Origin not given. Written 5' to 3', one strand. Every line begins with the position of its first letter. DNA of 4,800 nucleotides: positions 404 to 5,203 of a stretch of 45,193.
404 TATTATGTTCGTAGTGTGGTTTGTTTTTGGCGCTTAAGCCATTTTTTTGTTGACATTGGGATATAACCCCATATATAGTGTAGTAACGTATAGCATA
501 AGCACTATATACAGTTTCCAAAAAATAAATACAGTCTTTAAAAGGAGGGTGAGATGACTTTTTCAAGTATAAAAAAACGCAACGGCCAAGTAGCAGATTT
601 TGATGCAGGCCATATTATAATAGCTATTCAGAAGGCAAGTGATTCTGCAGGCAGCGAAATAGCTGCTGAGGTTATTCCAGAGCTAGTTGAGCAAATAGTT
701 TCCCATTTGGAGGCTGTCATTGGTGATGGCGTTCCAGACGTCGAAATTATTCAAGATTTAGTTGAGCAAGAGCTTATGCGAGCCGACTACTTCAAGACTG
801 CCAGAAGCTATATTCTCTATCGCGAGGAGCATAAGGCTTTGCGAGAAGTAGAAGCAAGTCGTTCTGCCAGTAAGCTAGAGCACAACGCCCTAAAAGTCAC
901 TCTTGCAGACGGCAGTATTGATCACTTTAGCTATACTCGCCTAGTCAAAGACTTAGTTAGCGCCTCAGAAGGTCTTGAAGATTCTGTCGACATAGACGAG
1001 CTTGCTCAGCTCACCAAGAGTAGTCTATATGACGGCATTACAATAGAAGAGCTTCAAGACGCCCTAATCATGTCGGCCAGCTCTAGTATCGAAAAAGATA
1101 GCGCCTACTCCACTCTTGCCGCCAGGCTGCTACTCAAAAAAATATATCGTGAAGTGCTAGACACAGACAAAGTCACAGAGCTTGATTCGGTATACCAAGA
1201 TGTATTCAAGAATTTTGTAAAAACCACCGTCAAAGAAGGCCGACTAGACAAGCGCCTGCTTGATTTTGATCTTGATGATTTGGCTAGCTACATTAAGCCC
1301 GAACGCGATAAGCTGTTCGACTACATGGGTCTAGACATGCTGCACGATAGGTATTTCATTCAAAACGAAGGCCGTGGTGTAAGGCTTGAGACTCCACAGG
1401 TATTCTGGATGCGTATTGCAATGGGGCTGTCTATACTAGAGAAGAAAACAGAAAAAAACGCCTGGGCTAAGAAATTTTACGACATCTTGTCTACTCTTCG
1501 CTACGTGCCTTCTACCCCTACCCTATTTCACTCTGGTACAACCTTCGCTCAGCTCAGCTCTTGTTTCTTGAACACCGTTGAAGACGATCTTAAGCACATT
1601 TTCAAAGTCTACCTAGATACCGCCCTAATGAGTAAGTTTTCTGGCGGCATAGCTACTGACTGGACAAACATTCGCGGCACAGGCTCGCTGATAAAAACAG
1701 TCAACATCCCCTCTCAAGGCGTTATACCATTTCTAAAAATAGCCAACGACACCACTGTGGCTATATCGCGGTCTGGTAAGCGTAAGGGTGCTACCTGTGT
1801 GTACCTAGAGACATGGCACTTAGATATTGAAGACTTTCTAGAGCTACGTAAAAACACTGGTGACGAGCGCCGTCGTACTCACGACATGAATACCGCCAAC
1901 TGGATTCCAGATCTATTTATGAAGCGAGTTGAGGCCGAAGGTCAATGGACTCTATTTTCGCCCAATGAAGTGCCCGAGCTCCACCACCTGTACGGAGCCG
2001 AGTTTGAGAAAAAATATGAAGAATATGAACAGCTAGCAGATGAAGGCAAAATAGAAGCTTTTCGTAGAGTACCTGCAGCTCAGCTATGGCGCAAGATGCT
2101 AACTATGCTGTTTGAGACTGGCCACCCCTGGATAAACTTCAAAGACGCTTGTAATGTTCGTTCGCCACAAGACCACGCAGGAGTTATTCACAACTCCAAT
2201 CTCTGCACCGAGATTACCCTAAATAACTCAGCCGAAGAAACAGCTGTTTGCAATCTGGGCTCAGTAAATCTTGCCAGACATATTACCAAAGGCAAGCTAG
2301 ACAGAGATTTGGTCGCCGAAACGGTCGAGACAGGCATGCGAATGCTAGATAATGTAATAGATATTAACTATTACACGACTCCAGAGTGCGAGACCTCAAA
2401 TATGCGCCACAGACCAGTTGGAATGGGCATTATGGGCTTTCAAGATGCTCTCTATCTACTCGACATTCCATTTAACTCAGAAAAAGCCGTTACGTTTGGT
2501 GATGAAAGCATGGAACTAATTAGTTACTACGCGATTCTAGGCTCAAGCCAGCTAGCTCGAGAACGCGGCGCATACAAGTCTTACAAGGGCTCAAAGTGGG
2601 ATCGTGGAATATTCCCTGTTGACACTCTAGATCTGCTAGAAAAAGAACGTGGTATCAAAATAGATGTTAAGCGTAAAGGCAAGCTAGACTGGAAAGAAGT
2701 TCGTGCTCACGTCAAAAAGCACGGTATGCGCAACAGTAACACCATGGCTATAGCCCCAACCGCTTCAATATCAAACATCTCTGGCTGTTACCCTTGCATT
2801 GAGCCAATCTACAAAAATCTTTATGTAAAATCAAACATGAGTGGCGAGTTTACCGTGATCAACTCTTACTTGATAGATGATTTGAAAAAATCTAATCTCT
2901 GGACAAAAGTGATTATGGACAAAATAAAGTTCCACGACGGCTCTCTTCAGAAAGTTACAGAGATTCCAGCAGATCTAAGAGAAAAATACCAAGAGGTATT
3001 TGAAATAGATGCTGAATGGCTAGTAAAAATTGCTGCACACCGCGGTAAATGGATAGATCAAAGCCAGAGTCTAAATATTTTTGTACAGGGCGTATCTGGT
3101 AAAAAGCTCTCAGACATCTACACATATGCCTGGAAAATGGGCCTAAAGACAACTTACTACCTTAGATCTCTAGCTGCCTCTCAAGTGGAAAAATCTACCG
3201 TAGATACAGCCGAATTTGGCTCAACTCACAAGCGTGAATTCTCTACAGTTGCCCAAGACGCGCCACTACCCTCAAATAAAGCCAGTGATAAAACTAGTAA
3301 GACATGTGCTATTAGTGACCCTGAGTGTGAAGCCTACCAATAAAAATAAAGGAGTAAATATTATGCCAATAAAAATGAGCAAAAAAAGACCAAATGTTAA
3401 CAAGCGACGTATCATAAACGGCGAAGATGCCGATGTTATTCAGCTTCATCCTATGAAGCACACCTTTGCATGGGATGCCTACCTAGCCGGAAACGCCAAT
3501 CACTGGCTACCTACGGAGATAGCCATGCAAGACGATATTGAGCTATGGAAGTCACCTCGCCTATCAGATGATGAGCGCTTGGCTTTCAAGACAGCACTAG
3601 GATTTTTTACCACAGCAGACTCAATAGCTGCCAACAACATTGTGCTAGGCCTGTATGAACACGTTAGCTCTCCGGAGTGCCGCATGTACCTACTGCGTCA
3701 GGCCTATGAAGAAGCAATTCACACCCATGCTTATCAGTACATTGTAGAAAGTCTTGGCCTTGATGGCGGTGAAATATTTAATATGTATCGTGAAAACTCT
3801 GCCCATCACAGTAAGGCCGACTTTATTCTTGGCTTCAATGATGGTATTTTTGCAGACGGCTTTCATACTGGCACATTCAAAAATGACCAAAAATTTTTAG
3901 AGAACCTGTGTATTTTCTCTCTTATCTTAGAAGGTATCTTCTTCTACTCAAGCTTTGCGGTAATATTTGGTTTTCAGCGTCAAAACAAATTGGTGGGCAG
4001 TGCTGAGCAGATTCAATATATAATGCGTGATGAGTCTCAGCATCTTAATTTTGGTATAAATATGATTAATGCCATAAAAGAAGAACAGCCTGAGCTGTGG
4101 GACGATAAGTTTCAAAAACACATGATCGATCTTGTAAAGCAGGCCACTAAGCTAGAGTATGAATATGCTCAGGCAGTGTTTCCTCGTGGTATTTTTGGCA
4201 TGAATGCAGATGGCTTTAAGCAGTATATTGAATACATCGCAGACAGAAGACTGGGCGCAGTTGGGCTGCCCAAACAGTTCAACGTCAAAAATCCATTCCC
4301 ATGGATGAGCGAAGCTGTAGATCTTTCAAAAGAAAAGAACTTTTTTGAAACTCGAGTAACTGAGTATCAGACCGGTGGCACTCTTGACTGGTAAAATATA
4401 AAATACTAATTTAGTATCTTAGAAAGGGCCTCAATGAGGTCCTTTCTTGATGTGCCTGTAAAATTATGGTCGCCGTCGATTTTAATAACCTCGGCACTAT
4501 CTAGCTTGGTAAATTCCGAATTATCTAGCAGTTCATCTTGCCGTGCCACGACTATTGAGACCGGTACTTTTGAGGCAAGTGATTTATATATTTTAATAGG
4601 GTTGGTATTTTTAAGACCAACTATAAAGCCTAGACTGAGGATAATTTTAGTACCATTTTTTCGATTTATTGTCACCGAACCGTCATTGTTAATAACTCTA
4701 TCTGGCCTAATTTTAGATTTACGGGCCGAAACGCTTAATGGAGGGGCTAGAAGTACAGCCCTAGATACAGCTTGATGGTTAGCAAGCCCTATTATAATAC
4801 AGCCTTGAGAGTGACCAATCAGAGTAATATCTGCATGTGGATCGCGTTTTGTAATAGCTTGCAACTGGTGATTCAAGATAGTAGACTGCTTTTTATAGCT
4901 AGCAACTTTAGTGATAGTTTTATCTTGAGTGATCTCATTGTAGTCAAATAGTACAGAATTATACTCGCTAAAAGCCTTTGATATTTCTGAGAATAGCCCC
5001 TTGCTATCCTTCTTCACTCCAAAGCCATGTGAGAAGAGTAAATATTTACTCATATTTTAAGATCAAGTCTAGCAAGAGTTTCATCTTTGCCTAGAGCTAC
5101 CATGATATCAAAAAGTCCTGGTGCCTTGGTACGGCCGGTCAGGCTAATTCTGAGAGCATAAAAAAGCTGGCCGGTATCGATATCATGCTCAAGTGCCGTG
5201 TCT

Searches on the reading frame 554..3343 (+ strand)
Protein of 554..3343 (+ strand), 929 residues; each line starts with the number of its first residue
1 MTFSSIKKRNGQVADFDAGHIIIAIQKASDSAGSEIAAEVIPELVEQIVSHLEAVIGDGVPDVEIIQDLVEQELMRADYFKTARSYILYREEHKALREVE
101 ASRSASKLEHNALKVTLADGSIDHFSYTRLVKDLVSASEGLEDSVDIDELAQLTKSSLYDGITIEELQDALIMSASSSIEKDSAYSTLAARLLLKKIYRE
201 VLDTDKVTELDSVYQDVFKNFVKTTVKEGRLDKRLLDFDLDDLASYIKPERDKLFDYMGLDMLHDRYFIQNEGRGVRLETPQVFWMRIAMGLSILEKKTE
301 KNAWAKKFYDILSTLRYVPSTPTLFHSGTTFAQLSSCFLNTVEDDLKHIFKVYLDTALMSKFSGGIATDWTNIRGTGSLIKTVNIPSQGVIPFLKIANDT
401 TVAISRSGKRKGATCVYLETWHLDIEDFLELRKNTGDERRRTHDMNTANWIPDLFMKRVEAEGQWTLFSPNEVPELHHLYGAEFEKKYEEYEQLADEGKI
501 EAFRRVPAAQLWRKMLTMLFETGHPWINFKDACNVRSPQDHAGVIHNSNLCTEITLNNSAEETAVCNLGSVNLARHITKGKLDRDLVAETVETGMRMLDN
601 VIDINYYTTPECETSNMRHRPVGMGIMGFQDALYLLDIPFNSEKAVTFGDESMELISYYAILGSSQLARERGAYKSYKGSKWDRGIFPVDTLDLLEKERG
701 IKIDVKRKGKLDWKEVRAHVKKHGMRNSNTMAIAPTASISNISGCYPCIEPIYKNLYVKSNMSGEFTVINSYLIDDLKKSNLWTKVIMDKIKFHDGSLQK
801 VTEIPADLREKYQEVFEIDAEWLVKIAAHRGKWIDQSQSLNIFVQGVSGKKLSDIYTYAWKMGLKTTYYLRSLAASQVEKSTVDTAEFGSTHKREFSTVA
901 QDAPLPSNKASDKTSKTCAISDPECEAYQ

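Call 72: search_protein_families(library=pfam, proteins=[window:554-3343:+], max_evalue=0.001)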
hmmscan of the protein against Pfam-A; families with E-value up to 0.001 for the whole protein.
window:554-3343:+ (929 aa): 3 families
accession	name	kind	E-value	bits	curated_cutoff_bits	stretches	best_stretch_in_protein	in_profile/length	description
PF02867.20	Ribonuc_red_lgC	-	4.2e-193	643.1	23.9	1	335-870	1-523/523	Ribonucleotide reductase, barrel domain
PF03477.21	ATP-cone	-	9.5e-30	103.4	25.8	2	6-94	3-87/88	ATP cone domain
PF00317.26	Ribonuc_red_lgN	-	6.2e-23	81.1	28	1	254-330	2-75/77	Ribonucleotide reductase, all-alpha domain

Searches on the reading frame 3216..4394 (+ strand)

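Call 72: search_protein_families(library=pfam, proteins=[window:3216-4394:+], max_evalue=0.001)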
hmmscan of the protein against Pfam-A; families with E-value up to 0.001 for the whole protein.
window:3216-4394:+ (392 aa): 1 family
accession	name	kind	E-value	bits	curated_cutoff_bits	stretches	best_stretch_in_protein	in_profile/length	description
PF00268.27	Ribonuc_red_sm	-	1.2e-87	294.3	33.6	1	75-360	2-281/281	Ribonucleotide reductase, small chain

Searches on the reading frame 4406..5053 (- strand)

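Call 72: search_protein_families(library=pfam, proteins=[window:4406-5053:-], max_evalue=0.001)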
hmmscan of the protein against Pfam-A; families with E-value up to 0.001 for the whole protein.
window:4406-5053:- (215 aa): 3 families
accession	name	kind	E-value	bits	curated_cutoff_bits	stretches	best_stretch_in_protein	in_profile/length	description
PF20408.4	Abhydrolase_11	-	7.1e-06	26.3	27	0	3-122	3-125/193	Alpha/beta hydrolase domain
PF05728.18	UPF0227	-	6.5e-05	23.3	21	1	44-203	30-177/187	Uncharacterised protein family (UPF0227)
PF06259.18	Abhydrolase_8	-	0.00048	20.3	20.5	0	58-101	92-139/178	Alpha/beta hydrolase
